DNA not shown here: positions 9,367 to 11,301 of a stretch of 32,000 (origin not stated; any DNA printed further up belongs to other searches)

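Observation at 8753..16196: nuo-collinear nine-gene operon (A-B-CD-H-I-J-K-L-N) whose catalytic subunits are still [NiFe]-hydrogenase type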

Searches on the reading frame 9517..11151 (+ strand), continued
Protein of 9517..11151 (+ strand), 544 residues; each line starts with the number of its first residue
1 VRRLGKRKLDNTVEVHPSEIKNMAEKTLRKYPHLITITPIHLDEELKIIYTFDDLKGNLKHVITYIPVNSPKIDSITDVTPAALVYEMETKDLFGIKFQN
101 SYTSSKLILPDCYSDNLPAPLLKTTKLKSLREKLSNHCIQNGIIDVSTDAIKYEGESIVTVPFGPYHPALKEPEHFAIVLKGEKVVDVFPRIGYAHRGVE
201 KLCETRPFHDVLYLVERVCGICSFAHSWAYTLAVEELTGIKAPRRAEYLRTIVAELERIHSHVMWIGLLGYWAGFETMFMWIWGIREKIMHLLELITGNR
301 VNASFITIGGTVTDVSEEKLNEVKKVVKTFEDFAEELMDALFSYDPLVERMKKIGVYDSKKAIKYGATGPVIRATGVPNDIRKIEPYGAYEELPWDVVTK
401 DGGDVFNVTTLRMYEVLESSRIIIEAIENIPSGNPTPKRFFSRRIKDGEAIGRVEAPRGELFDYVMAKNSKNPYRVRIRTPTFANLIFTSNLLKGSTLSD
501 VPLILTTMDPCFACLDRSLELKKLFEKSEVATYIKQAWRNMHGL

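Call 37: find_encoding_contigs(protein=P0008, flank=10000, max_places=1)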
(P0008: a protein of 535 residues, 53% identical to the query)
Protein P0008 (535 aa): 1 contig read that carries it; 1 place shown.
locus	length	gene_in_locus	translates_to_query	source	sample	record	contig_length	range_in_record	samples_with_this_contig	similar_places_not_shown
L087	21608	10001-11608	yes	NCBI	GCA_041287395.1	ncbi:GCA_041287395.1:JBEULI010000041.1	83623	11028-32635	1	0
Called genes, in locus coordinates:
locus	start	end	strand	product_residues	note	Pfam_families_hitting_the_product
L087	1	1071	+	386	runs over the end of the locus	PF00465:Fe-ADH, PF13685:Fe-ADH_2, PF25137:ADH_Fe_C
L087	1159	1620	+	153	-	PF01058:Oxidored_q6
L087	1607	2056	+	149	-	PF00329:Complex1_30kDa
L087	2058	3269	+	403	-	PF00374:NiFeSe_Hases, PF00346:Complex1_49kDa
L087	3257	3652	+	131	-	PF13534:Fer4_17 (faint), PF25160:LdpA_Fe-S-bd (faint), PF14697:Fer4_21 (faint), PF13237:Fer4_10 (weak), PF00037:Fer4 (weak), PF12838:Fer4_7, PF13187:Fer4_9, PF00037:Fer4, +3 more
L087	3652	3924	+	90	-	PF04066:MrpF_PhaF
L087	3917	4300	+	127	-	PF03334:PhaG_MnhG_YufB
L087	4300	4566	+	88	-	PF13244:MbhD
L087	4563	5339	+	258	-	PF04039:MnhB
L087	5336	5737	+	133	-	PF00420:Oxidored_q2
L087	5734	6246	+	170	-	PF01899:MNHE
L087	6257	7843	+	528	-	PF00361:Proton_antipo_M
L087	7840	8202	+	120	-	-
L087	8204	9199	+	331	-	PF00146:NADHdh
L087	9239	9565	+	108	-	-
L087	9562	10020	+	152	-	PF01058:Oxidored_q6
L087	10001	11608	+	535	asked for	PF00329:Complex1_30kDa, PF00374:NiFeSe_Hases, PF00346:Complex1_49kDa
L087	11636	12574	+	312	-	PF00146:NADHdh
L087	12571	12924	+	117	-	PF14697:Fer4_21 (faint), PF12797:Fer4_2 (faint), PF13237:Fer4_10 (weak), PF00037:Fer4 (weak), PF12837:Fer4_6 (faint), PF12838:Fer4_7, PF13187:Fer4_9 (weak), PF00037:Fer4 (weak), +1 more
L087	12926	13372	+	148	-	-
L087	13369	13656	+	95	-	PF00420:Oxidored_q2 (weak)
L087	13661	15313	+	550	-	PF00662:Proton_antipo_N, PF00361:Proton_antipo_M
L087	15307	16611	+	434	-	PF00361:Proton_antipo_M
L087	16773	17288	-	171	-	PF03657:UPF0113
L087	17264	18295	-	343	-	PF17125:Methyltr_RsmF_N, PF22458:RsmF-B_ferredox (weak), PF01189:Methyltr_RsmB-F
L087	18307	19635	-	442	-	PF10609:ParA (weak)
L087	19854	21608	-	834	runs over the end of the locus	PF01326:PPDK_N, PF00391:PEP-utilizers, PF02896:PEP-utilizers_C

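Call 38: find_encoding_contigs(protein=P0034, flank=10000, max_places=1)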
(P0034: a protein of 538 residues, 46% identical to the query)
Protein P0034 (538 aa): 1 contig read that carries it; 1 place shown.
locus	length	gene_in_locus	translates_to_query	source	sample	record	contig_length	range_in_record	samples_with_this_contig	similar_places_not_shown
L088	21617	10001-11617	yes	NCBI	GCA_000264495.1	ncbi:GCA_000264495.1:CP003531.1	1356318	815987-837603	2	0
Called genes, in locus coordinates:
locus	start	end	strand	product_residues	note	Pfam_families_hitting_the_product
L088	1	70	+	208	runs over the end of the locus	PF01914:MarC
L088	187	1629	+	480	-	PF02608:Bmp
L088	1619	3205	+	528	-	PF00005:ABC_tran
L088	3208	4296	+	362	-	PF02653:BPD_transp_2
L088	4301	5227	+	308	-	PF02653:BPD_transp_2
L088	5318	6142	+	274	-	-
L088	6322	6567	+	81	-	PF13459:Fer4_15, PF13370:Fer4_13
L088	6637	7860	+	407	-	PF01546:Peptidase_M20, PF07687:M20_dimer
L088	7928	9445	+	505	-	PF00289:Biotin_carb_N, PF01071:GARS_A, PF02655:ATP-grasp_3 (weak), PF02786:CPSase_L_D2, PF08443:RimK, PF02222:ATP-grasp, PF07478:Dala_Dala_lig_C, PF02785:Biotin_carb_C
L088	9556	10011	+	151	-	PF01058:Oxidored_q6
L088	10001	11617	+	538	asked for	PF00329:Complex1_30kDa, PF00374:NiFeSe_Hases, PF00346:Complex1_49kDa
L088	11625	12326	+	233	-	PF14697:Fer4_21 (weak), PF00037:Fer4, PF12797:Fer4_2 (weak), PF12837:Fer4_6 (weak), PF13187:Fer4_9, PF13237:Fer4_10, PF12838:Fer4_7, PF00037:Fer4, +5 more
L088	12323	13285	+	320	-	PF00146:NADHdh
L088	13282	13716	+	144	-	-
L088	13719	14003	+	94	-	PF00420:Oxidored_q2 (weak)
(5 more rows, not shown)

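Call 39: find_encoding_contigs(protein=P0016, flank=10000, max_places=1)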
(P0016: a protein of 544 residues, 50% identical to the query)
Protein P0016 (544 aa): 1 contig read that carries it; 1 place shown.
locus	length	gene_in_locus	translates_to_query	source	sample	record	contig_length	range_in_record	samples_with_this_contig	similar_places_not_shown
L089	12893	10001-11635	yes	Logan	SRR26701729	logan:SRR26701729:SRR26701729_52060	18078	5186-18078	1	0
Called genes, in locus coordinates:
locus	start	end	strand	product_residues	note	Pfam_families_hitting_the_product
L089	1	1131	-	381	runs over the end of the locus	PF04894:Nre_N, PF04895:Nre_C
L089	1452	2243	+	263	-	PF00795:CN_hydrolase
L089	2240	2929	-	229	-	PF13419:HAD_2 (weak), PF13242:Hydrolase_like (weak)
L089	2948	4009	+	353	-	PF14257:DUF4349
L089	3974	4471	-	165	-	PF02579:Nitro_FeMo-Co (weak)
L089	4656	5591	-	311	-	PF01170:UPF0020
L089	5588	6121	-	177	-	PF01209:Ubie_methyltran, PF13489:Methyltransf_23, PF13847:Methyltransf_31, PF08241:Methyltransf_11, PF08242:Methyltransf_12, PF13649:Methyltransf_25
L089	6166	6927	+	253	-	PF01177:Asp_Glu_race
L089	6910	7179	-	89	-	-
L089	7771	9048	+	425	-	PF04055:Radical_SAM, PF13186:SPASM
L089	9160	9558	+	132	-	-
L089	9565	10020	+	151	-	PF01058:Oxidored_q6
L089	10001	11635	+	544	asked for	PF00329:Complex1_30kDa, PF00374:NiFeSe_Hases, PF00346:Complex1_49kDa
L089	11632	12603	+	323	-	PF00146:NADHdh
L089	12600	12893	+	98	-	?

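Call 45: list_cluster_members(proteins=[P0093, P0083, P0101, P0050, P0058, P0067, P0080, P0097, P0038, P0118])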
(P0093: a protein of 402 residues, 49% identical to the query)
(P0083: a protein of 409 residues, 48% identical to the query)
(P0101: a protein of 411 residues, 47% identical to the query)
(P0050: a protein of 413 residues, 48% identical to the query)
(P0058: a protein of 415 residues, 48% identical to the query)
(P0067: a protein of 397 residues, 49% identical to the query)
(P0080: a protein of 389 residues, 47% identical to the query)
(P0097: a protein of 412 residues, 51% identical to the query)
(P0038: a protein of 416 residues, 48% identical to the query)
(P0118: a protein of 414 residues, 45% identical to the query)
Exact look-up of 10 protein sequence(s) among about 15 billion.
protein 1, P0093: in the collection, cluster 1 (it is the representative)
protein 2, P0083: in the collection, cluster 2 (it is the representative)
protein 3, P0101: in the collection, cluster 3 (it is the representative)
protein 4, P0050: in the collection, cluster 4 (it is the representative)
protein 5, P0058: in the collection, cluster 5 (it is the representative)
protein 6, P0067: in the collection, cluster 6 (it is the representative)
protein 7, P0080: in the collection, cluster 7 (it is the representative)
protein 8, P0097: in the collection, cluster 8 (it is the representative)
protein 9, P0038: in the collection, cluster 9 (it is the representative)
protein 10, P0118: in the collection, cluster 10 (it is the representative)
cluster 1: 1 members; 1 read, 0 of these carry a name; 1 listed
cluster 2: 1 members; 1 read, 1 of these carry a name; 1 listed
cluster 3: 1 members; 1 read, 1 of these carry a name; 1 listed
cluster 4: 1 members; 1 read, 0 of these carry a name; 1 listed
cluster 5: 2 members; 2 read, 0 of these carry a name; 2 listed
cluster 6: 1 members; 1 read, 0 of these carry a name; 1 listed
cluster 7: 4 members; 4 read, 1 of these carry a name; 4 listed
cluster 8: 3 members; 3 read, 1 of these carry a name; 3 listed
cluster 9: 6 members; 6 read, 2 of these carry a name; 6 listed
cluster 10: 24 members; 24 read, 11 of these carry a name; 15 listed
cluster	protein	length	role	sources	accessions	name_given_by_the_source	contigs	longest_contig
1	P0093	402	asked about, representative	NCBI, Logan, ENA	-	-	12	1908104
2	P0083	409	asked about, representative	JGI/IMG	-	NADH-quinone oxidoreductase subunit D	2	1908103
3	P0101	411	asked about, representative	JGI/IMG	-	Ni,Fe-hydrogenase III large subunit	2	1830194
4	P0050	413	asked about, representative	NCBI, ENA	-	-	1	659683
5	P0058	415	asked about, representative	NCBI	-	-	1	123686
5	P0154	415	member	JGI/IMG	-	-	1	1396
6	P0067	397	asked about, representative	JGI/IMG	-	-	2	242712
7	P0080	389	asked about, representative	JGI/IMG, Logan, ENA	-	-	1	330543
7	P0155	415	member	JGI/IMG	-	Ni,Fe-hydrogenase III large subunit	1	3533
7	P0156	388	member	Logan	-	-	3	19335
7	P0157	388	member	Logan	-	-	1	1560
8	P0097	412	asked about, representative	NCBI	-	-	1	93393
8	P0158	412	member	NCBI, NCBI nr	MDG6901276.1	MAG: nickel-dependent hydrogenase large subunit [Nitrososphaerota archaeon] | nickel-dependent hydrogenase large subunit [Nitrososphaerota archaeon]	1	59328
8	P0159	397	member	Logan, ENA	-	-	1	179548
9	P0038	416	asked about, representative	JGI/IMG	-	Ni,Fe-hydrogenase III large subunit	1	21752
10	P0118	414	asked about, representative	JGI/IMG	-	NADH-quinone oxidoreductase subunit D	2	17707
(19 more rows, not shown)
